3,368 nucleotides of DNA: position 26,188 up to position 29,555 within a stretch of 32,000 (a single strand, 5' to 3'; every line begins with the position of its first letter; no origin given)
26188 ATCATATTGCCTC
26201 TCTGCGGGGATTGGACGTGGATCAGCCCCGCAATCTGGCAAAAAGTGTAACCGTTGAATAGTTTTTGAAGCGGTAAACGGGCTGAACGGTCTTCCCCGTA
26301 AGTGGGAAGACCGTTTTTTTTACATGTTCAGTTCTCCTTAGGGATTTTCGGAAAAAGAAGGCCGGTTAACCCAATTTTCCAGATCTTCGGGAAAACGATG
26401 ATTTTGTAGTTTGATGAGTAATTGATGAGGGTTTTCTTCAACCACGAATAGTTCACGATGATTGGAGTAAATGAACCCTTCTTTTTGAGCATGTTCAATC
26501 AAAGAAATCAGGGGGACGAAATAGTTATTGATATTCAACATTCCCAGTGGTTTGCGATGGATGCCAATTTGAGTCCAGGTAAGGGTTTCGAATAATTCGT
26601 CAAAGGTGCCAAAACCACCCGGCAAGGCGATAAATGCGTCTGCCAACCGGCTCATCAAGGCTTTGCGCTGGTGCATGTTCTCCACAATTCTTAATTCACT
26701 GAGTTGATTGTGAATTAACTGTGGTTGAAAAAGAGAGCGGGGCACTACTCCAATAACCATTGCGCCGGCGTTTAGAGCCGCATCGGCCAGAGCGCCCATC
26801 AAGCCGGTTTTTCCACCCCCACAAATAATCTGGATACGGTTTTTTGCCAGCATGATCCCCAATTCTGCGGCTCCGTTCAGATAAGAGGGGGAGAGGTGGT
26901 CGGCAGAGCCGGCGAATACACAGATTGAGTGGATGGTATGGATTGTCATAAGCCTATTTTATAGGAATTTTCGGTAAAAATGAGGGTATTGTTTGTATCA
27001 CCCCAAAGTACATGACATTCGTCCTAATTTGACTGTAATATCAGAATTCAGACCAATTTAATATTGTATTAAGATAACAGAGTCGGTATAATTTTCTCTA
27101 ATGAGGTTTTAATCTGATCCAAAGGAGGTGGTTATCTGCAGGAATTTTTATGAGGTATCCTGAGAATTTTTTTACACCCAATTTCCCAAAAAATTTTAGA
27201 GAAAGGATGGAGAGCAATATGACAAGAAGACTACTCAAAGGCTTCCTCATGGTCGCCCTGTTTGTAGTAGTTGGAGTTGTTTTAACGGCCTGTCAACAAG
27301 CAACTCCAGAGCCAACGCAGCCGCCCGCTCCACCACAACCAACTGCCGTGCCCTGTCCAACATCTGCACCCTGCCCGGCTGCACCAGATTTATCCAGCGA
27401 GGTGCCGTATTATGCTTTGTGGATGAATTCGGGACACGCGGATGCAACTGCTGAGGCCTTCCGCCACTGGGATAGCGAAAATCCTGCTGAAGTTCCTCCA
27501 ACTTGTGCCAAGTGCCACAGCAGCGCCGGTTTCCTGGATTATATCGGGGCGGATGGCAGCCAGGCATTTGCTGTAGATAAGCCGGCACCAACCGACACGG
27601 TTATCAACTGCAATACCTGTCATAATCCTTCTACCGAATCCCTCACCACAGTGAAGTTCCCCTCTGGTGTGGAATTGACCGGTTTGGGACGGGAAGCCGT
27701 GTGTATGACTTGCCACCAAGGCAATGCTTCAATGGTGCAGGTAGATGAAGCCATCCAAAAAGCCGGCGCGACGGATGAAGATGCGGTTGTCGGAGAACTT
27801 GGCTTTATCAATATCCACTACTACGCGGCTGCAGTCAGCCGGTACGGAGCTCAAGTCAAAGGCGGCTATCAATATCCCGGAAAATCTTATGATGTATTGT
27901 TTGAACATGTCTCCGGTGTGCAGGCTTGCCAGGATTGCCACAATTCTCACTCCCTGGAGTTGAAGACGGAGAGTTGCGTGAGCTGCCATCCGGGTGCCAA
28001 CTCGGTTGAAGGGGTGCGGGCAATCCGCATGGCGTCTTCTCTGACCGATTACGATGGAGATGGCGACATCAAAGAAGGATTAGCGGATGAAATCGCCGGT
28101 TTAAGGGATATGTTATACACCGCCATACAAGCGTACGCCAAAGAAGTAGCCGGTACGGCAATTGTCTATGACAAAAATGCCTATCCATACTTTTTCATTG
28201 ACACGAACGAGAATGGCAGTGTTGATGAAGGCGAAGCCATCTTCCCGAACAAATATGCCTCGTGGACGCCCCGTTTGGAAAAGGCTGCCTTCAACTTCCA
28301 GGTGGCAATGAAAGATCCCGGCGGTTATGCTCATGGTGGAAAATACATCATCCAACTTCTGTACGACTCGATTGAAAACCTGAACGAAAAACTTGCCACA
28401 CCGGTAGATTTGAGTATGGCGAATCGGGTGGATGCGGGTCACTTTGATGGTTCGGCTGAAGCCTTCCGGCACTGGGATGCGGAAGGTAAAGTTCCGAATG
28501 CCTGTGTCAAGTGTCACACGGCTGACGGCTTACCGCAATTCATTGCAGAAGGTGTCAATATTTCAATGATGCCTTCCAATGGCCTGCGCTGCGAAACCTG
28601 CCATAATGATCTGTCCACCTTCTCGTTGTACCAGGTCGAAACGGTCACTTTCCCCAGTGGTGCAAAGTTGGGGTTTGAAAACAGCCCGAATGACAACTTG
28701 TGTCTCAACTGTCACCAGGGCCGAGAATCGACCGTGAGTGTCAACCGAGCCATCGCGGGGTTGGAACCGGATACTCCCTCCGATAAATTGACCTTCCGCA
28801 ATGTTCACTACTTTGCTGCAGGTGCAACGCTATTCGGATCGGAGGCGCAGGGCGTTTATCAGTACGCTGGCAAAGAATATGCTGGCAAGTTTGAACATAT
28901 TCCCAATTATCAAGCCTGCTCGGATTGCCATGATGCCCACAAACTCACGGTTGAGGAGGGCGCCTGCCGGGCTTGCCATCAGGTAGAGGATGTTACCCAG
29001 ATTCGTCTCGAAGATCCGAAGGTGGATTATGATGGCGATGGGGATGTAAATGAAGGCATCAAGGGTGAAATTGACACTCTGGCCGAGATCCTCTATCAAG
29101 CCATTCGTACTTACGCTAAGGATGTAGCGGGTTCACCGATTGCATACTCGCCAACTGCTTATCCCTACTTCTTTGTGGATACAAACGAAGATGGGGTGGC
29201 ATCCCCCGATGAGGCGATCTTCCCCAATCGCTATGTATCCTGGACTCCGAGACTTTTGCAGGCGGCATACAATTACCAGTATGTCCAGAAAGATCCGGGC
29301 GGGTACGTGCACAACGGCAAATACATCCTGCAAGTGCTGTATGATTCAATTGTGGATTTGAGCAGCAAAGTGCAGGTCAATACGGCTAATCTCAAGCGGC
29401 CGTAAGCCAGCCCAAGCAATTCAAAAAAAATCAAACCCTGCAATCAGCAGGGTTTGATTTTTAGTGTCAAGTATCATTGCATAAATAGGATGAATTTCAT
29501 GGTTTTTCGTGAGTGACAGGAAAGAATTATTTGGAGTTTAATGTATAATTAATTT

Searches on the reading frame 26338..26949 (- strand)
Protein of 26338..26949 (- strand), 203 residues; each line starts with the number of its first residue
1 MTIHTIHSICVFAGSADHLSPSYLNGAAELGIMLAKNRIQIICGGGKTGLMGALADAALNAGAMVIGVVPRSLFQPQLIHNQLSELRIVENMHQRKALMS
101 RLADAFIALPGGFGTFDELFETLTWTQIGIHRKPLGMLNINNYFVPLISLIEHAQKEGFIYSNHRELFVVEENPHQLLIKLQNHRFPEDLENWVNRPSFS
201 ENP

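Call 21: search_protein_families(library=pfam, proteins=[window:26338-26949:-], max_evalue=0.0001)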
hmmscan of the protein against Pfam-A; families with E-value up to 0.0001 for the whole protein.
window:26338-26949:- (203 aa): 2 families
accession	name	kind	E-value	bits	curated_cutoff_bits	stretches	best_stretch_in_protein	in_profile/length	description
PF03641.19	Lysine_decarbox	-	7.4e-43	146.3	27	1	51-180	1-130/131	Possible lysine decarboxylase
PF18306.6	LDcluster4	-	2.8e-16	59.9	26.3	1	14-124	8-115/151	SLOG cluster4 family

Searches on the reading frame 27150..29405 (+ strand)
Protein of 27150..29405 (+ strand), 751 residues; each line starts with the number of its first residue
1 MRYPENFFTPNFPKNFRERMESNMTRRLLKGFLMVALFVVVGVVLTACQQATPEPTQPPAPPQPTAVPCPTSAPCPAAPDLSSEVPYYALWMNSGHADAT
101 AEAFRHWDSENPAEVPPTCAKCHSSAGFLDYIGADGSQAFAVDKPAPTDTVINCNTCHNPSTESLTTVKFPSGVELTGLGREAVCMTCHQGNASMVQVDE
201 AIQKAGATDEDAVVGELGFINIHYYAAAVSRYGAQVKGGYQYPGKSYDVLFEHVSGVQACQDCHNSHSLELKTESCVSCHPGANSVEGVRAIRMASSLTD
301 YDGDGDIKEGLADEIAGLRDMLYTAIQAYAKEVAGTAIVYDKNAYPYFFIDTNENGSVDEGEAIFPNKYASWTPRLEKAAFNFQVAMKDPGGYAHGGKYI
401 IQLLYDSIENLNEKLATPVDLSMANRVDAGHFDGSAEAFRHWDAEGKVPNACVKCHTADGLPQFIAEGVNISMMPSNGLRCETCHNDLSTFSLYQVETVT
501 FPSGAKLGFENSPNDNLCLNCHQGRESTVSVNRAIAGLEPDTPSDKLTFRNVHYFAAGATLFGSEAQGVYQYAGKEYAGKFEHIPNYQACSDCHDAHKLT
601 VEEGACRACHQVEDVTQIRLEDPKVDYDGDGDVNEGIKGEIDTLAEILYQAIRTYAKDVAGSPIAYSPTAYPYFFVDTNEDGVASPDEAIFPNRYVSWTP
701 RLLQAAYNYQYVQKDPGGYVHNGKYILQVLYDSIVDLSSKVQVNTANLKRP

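Call 21: search_protein_families(library=pfam, proteins=[window:27150-29405:+], max_evalue=0.0001)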
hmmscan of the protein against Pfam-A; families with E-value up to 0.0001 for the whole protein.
window:27150-29405:+ (751 aa): 4 families
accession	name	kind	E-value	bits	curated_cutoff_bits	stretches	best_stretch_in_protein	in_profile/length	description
PF14522.11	Cytochrome_C7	-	3.4e-17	62.4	24.8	1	439-523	3-67/67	Cytochrome c7 and related cytochrome c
PF14537.11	Cytochrom_c3_2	-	2e-11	44.6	25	0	257-284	6-37/79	Cytochrome c3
PF02085.21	Cytochrom_CIII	-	7e-09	36.4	22.9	0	245-284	17-57/101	Class III cytochrome C family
PF22113.1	Mtrc-MtrF_II-IV_dom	-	2.5e-07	30.8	30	0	473-526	76-131/176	Outer membrane cytochrome MtrC/MtrF-like, domains II/IV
